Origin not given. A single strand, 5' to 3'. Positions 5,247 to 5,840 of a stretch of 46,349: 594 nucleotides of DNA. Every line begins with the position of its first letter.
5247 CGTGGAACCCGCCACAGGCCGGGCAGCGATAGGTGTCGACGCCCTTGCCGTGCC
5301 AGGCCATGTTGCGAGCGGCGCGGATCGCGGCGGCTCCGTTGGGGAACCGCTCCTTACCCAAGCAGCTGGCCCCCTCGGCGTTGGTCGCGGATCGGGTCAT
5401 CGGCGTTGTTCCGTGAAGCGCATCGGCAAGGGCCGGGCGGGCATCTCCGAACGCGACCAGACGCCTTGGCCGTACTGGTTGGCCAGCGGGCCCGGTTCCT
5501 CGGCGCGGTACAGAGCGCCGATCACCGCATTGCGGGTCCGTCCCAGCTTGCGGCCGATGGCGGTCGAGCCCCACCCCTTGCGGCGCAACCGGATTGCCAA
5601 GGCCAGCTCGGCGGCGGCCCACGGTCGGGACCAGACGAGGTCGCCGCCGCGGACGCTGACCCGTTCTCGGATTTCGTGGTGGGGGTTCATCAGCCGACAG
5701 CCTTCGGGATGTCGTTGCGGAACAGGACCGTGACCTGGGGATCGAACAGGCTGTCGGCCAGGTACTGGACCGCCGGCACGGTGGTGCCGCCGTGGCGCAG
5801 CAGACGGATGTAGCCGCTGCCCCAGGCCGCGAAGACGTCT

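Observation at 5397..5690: Truncated GcrA-like regulator, suggesting hijack of the methylation-dependent host cell-cycle circuit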

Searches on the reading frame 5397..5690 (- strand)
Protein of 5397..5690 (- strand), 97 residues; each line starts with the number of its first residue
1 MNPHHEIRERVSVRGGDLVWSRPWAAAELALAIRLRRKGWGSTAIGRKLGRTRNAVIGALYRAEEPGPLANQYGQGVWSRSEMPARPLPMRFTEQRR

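Call 3: search_protein_families(library=pfam, proteins=[window:5397-5690:-], max_evalue=1)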
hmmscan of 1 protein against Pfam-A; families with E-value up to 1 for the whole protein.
window:5397-5690:- (97 aa): 3 families
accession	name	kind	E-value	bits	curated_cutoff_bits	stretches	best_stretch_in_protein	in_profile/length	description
PF13384.12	HTH_23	-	0.0066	16.7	24.6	1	30-61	8-39/50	Homeodomain-like domain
PF07750.17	GcrA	-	0.12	13.2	26.9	1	37-64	16-44/155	GcrA cell cycle regulator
PF17469.8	GP68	-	0.13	12.9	25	1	22-70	10-58/76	Gp68-like predicted RNA polymerase component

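Call 4: search_protein_families(library=phrogs, proteins=[window:5397-5690:-], max_evalue=1)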
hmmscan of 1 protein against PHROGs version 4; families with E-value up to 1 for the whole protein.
window:5397-5690:- (97 aa): 6 families
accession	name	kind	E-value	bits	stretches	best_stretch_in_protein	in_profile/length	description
phrog_16311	-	unknown function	1e-06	30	1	24-75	5-56/151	-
phrog_323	-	transcription regulation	0.0065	17.1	1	22-80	147-202/319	transcriptional regulator, D5-like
phrog_16747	-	unknown function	0.013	16.2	1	22-62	138-178/185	-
phrog_20648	-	DNA, RNA and nucleotide metabolism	0.065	13.4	1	20-80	187-243/311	dCMP deaminase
phrog_769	-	transcription regulation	0.12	13.4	1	34-63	19-48/89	transcriptional repressor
phrog_520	-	unknown function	0.16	12.9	1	23-64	40-81/120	-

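Call 5: search_protein_families(library=ncbifam, proteins=[window:5397-5690:-], max_evalue=1)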
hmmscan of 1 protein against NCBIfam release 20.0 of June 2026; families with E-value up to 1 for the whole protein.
window:5397-5690:- (97 aa): 0 families

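Call 9: search_solved_structures(query=window:5397-5690:-, max_evalue=10, show_alignments=3)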
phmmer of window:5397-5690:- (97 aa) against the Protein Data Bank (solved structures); distinct sequences matched with E-value up to 10: 2.
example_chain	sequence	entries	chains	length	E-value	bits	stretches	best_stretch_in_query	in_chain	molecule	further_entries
5yiu_A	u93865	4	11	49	1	12.9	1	24-62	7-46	Cell cycle regulatory protein GcrA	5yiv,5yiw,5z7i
7ye1_G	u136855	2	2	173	2.3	11.8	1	27-90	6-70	Cell cycle regulatory protein GcrA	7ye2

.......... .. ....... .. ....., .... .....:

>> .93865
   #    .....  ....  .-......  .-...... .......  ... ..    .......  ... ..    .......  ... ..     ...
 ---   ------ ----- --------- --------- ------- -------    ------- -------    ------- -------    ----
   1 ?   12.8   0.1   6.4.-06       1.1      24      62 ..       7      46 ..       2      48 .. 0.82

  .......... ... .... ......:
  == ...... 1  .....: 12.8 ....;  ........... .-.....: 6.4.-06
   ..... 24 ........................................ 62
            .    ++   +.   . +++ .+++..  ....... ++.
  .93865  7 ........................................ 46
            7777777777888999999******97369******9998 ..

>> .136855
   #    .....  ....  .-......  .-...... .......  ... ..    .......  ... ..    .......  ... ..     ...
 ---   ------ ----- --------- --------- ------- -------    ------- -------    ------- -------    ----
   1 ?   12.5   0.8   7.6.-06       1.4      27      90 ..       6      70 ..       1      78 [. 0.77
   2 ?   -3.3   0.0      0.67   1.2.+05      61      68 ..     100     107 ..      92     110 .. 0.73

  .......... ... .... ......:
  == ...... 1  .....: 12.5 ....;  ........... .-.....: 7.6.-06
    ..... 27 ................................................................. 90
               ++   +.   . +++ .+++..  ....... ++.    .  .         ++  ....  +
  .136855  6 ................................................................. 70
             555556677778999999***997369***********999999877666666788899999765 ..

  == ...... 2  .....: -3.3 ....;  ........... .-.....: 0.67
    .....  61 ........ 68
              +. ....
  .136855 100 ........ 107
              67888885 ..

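Call 10: find_homologous_proteins(query=window:5397-5690:-, max_evalue=0.01)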
Query window:5397-5690:- (97 aa): 5 proteins with E <= 0.01 among 11 candidates.
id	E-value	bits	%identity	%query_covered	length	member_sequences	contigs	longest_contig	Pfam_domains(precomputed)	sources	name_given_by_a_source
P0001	4.8e-58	211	100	100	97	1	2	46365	-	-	-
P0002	4.3e-34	135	66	100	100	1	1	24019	-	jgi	-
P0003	7.6e-26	108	66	87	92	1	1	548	-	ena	-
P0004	1.2e-14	72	62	71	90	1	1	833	-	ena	-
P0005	2.3e-13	68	61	66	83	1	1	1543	-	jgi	jgi:hypothetical protein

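Call 16: search_solved_structures(query=A1, max_evalue=10, show_alignments=2)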
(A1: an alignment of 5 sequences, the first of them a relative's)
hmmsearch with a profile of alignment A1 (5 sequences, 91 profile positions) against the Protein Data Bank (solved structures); distinct sequences matched with E-value up to 10: 2.
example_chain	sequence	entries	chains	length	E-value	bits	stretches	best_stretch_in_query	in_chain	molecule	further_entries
5yiu_A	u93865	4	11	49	0.00013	25.2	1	16-55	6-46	Cell cycle regulatory protein GcrA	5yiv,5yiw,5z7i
7ye1_G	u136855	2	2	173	0.001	22.3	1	16-61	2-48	Cell cycle regulatory protein GcrA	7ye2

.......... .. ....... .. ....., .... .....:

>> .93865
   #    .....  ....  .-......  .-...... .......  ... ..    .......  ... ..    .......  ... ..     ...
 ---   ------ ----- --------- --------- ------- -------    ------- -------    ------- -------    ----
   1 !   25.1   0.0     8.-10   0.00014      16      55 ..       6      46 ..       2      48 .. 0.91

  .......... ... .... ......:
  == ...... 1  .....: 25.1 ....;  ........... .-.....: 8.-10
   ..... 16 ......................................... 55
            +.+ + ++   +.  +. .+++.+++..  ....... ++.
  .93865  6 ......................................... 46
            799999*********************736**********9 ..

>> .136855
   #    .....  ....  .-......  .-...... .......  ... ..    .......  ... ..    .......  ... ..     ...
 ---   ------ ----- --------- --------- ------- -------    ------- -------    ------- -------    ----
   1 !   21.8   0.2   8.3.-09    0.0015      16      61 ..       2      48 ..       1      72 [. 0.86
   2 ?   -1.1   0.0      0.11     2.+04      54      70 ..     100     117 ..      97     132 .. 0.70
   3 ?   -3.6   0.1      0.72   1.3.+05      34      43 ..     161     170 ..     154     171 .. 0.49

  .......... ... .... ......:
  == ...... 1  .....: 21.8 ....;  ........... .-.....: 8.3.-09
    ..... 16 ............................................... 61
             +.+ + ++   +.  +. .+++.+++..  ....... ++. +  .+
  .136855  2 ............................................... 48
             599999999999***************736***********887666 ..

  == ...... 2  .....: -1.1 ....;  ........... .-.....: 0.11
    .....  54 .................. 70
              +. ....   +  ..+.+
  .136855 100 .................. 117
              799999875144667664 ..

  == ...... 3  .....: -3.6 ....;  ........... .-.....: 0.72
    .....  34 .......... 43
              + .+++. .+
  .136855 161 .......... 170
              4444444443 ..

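Call 21: search_protein_representatives(alignment_id=A1)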
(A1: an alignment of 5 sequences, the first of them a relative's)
Query: 5 sequences, 91 profile positions. Proteins with E-value up to 0.001 (for the whole library): 576; up to 1e-10: 36; up to 1e-30: 2. The best 150 are listed.
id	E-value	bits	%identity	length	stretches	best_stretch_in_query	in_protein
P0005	5.4e-36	138.6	-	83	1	1-84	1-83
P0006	7.4e-31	122.2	-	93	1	1-90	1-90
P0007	1.9e-20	88.8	-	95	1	3-89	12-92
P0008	5.2e-20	87.4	-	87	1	16-85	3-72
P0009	1.6e-19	85.8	-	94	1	10-91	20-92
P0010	1.9e-18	82.4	-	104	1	8-87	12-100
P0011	1.0e-17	80.0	-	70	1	16-72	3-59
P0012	5.2e-17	77.8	-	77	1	11-65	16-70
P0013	1.4e-16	76.4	-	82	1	13-90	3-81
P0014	1.8e-16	76.1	-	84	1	7-66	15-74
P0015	2.3e-16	75.8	-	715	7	13-55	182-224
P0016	3.1e-16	75.3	-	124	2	8-65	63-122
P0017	3.7e-16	75.1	-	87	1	13-91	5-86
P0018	9.2e-16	73.8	-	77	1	16-72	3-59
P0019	2.7e-15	72.3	-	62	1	15-63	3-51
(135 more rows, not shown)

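Call 26: search_protein_families(library=pfam, alignment_id=A2, max_evalue=0.01)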
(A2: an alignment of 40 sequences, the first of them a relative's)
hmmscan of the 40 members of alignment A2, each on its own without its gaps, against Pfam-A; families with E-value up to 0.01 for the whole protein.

A. member 1, P0001 (97 aa): 1 family
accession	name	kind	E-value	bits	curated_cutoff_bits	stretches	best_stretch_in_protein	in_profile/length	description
PF13384.12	HTH_23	-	0.0066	16.7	24.6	1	30-61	8-39/50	Homeodomain-like domain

B. families by the number of members that match (of 40 scanned): 15 families
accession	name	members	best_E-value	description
PF07750.17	GcrA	26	1.5e-12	GcrA cell cycle regulator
PF13384.12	HTH_23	14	3.3e-07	Homeodomain-like domain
PF08281.18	Sigma70_r4_2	5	3.4e-05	Sigma-70, region 4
PF13551.12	HTH_29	3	0.00047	Winged helix-turn helix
PF12840.13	HTH_20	2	0.00069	Helix-turn-helix domain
PF13936.12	HTH_38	2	0.00093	Helix-turn-helix domain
PF02796.21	HTH_7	2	0.0017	Helix-turn-helix domain of resolvase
PF13404.12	HTH_AsnC-type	1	0.00026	AsnC-type helix-turn-helix domain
PF06056.18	Terminase_5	1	0.00075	Putative ATPase subunit of terminase (gpP-like)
PF17469.8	GP68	1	0.0052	Gp68-like predicted RNA polymerase component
PF13921.12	Myb_DNA-bind_6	1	0.0068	Myb-like DNA-binding domain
PF22448.1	RepB_primase_C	1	0.0069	RepB DNA-primase C-terminal helical domain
PF04545.22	Sigma70_r4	1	0.0084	Sigma-70, region 4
PF22943.2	HTH_68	1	0.0089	Putative helix-turn-helix domain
PF18024.7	HTH_50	1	0.0091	Helix-turn-helix domain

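Call 27: search_dna_similar(query=window:5397-5690:-, collection=phages, mode=protein, max_evalue=0.001, max_rows=40)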
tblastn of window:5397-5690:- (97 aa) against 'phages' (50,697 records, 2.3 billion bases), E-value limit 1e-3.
No match.

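Call 30: predict_structure(alignment_id=A2)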
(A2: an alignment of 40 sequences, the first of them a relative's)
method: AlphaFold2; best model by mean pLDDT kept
length: 97 residues; sequences in the alignment: 40
mean_pLDDT: 79.2   pTM: 0.60
mean pLDDT of the five models: 79.2, 78.7, 78.4, 78.1, 77.4
residues with pLDDT >= 90: 38; 70-90: 31; 50-70: 26; < 50: 2
segments of 3 or more residues with pLDDT < 50: none
pLDDT, mean of each block of 10 residues (from residue 1): 58 88 89 93 95 93 80 56 70 67
secondary structure, 60 per line:
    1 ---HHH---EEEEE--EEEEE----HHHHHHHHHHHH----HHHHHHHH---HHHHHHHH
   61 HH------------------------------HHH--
elements in order: E10-14 E17-21 H26-37 H42-49 H53-62

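Call 33: find_encoding_contigs(protein=P0002, flank=10000, max_places=4)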
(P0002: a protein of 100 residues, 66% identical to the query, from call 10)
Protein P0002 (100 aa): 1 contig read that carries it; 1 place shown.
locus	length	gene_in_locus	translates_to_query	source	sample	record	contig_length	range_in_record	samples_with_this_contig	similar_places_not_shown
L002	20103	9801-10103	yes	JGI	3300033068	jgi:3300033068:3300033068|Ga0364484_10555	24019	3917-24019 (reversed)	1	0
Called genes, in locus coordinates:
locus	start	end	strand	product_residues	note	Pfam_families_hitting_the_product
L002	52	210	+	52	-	-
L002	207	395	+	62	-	-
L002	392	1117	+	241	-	-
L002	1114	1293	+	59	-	-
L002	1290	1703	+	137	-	-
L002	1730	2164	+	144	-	-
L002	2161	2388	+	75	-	-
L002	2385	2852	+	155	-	PF07463:NUMOD4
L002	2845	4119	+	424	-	PF10926:DUF2800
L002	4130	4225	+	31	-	-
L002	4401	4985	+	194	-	PF10991:Enc34_ssDNA-bd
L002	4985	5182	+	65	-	-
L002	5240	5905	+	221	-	-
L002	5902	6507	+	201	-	PF25680:Mom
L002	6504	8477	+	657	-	PF00476:DNA_pol_A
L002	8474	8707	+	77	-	-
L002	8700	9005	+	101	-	-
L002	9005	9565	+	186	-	-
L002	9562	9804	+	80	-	-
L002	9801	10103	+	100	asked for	-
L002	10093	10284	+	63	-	-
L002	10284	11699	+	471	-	PF00176:SNF2-rel_dom (faint)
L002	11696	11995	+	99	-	PF10073:GapR_DNA-bd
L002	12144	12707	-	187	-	PF07484:Collar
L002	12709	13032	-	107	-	-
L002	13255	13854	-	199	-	PF00959:Phage_lysozyme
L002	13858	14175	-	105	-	-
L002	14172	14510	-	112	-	-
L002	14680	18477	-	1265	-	-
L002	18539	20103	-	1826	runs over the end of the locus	?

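Call 34: fold_search(model_id=the predicted structure, library=pdb)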
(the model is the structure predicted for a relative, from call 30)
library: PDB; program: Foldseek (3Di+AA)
matches with E <= 10: 668; with E <= 0.001: 0
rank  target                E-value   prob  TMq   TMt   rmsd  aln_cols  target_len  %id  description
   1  2x48_A                1.3e-01  0.98  0.36  0.62   9.5        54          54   17  ORF 55 from Sulfolobus islandicus rudivirus 1 (released 2010-07-21)
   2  1k78_A                3.9e-01  0.75  0.39  0.31   9.8        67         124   24  Pax5(1-149)+Ets-1(331-440)+DNA (released 2002-01-04)
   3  2llk_MODEL_1_A        5.0e-01  0.82  0.37  0.62   8.7        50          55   24  Solution NMR structure of the N-terminal myb-like 1 domain of the human cyclin-D-binding transcription factor  (released 2011-11-23)
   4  8b4h_C                5.7e-01  0.82  0.37  0.11   5.9        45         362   20  IstA transposase cleaved donor complex (released 2023-05-03)
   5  7r6r_A                6.1e-01  0.82  0.37  0.23   3.6        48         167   29  Crystal Structure of a Mycobacteriophage Cluster A2 Immunity Repressor:DNA Complex (released 2022-07-20)
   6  8b4h_A                6.9e-01  0.93  0.40  0.11   4.4        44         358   20  IstA transposase cleaved donor complex (released 2023-05-03)
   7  1l3l_A                6.9e-01  0.47  0.33  0.16   8.5        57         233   19  Crystal structure of a bacterial quorum-sensing transcription factor complexed with pheromone and DNA (released 2002-07-03)
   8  8q4d_A                7.4e-01  0.91  0.38  0.11   4.0        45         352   22  IstA-IstB(E167Q) Strand Transfer Complex (released 2024-07-10)
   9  7bhy_A                7.4e-01  0.72  0.33  0.53   2.7        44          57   20  DNA-binding domain of DeoR in complex with the DNA operator (released 2021-11-10)
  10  3iv5_B                7.9e-01  0.30  0.33  0.33  14.6        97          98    7  Crystal structure of Fis bound to 27 bp optimal binding sequence F1 (released 2010-04-28)
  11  2r0q_D                8.4e-01  0.93  0.36  0.18   0.9        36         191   14  Crystal structure of a serine recombinase- DNA regulatory complex (released 2008-04-01)
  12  4y13                  8.4e-01  0.51  0.33  0.15   3.3        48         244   19  SdiA in complex with octanoyl-rac-glycerol (released 2015-04-08)
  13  7bhy_B                9.6e-01  0.66  0.33  0.56   2.5        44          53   23  DNA-binding domain of DeoR in complex with the DNA operator (released 2021-11-10)
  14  6zj2_N                9.6e-01  0.47  0.33  0.19   3.0        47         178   21  Structure of RcsB from Salmonella enterica serovar Typhimurium bound to promoter rprA in the presence of phosphomimeti (released 2021-02-17)
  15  4y15_A                9.6e-01  0.47  0.33  0.15   3.3        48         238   19  SdiA in complex with 3-oxo-C6-homoserine lactone (released 2015-04-08)
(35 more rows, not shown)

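Call 46: find_related_loci(query=A2, collection=viral_contigs, flank=6000)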
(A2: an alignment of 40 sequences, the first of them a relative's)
Query A2 (97 aa) in viral_contigs; peptide patterns used: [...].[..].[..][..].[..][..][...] (x = any residue, [..] = any of these).
52 stretches matched a pattern; 26 encode a relative of the query (tblastn E <= 1e-3); 26 distinct loci.
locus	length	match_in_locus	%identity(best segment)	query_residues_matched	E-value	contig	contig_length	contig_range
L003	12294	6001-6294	66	1-97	7e-39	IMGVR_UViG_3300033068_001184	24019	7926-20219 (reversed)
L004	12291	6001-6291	55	1-95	3e-30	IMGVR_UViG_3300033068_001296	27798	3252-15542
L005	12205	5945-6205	53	11-96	3e-25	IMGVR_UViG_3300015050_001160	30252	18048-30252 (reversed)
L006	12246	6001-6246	50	4-95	3e-21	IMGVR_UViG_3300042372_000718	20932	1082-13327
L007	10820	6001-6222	57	1-73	2e-20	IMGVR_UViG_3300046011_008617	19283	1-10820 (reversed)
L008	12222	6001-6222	54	1-73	3e-18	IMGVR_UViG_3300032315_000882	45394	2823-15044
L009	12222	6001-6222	54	1-73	3e-17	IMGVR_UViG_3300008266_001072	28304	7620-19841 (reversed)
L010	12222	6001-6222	54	1-73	3e-17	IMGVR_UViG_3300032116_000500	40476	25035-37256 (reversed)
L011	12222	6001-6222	54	1-73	3e-17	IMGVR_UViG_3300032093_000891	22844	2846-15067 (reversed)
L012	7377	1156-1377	54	1-73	3e-17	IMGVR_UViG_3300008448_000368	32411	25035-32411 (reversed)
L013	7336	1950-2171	54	1-73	3e-17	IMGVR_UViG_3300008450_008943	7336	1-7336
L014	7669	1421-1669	52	1-94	1e-25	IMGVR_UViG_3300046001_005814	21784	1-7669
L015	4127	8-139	57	42-95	6e-13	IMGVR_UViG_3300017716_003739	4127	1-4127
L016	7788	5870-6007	37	17-62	8e-8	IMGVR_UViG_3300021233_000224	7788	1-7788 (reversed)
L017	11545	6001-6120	45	23-62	1e-7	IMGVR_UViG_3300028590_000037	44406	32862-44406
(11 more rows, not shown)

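Call 56: find_related_loci(query=A1, collection=genome_contigs, flank=8000)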
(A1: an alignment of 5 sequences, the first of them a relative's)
Query A1 (97 aa) in genome_contigs; peptide patterns used: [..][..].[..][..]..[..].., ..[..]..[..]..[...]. (x = any residue, [..] = any of these).
29 stretches matched a pattern, but none encodes a relative of the query by tblastn (E <= 1e-3).

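Call 69: search_protein_families(library=pfam, alignment_id=A3, max_evalue=0.001)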
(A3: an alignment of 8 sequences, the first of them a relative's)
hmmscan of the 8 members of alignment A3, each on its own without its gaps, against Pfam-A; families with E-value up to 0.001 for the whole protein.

A. member 1, P0142 (174 aa): 1 family
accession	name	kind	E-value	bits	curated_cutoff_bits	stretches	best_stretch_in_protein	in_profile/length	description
PF07750.17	GcrA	-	2.6e-32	112.8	26.9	1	6-156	3-153/155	GcrA cell cycle regulator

B. families by the number of members that match (of 8 scanned): 1 family
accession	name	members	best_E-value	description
PF07750.17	GcrA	8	2.6e-32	GcrA cell cycle regulator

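Call 72: search_dna_similar(query=P0018, collection=phages, mode=protein, max_evalue=0.01, max_rows=40)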
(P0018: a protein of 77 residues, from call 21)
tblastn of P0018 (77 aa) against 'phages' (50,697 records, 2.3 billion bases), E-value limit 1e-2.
No match.

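Call 73: search_dna_similar(query=P0002, collection=phages, mode=protein, max_evalue=1, max_rows=30)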
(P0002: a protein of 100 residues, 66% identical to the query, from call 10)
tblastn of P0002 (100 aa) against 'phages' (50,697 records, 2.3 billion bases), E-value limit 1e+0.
Records with a match: 9; places in all: 9; records where one place covers at least 80% of the query: 0.
Best place of each record, by identity: <60% 9.
By first word of the organism name: Serratia 7; Mycobacterium 2.
By host as written in the record: Serratia sp. 4; Serratia marcescens 2170 2; Mycobacterium smegmatis MC2 155 2; Serratia marcescens wk2050 1.
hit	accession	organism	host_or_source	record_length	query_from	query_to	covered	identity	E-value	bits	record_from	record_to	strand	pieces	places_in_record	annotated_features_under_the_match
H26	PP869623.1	Serratia phage Kevin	Serratia sp.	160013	15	64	50%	38.0%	3e-2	37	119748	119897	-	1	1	deoxycytidylate deaminase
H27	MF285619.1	Serratia phage 2050H1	Serratia marcescens wk2050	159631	13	64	52%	34.6%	3e-1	35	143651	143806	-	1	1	deoxycytidylate deaminase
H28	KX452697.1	Serratia phage KNP4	Serratia sp.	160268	13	64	52%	34.6%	3e-1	35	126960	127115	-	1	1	record has no annotation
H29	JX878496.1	Serratia phage phiMAM1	Serratia sp.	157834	13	64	52%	34.6%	3e-1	35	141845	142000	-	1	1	putative deoxycytidylate deaminase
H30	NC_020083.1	Serratia phage phiMAM1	Serratia sp.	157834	13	64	52%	34.6%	3e-1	35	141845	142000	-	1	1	dCMP deaminase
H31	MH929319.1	Serratia phage vB_SmaA_3M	Serratia marcescens 2170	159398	13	64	52%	34.6%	3e-1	35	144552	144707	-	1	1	putative deoxycytidylate deaminase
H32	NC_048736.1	Serratia phage vB_SmaA_3M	Serratia marcescens 2170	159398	13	64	52%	34.6%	3e-1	35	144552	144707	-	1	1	dCMP deaminase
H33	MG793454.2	Mycobacterium phage SWU2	Mycobacterium smegmatis MC2 155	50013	19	62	44%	34.1%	2e-1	35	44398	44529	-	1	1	hypothetical protein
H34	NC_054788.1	Mycobacterium phage SWU2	Mycobacterium smegmatis MC2 155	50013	19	62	44%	34.1%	2e-1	35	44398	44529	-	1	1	hypothetical protein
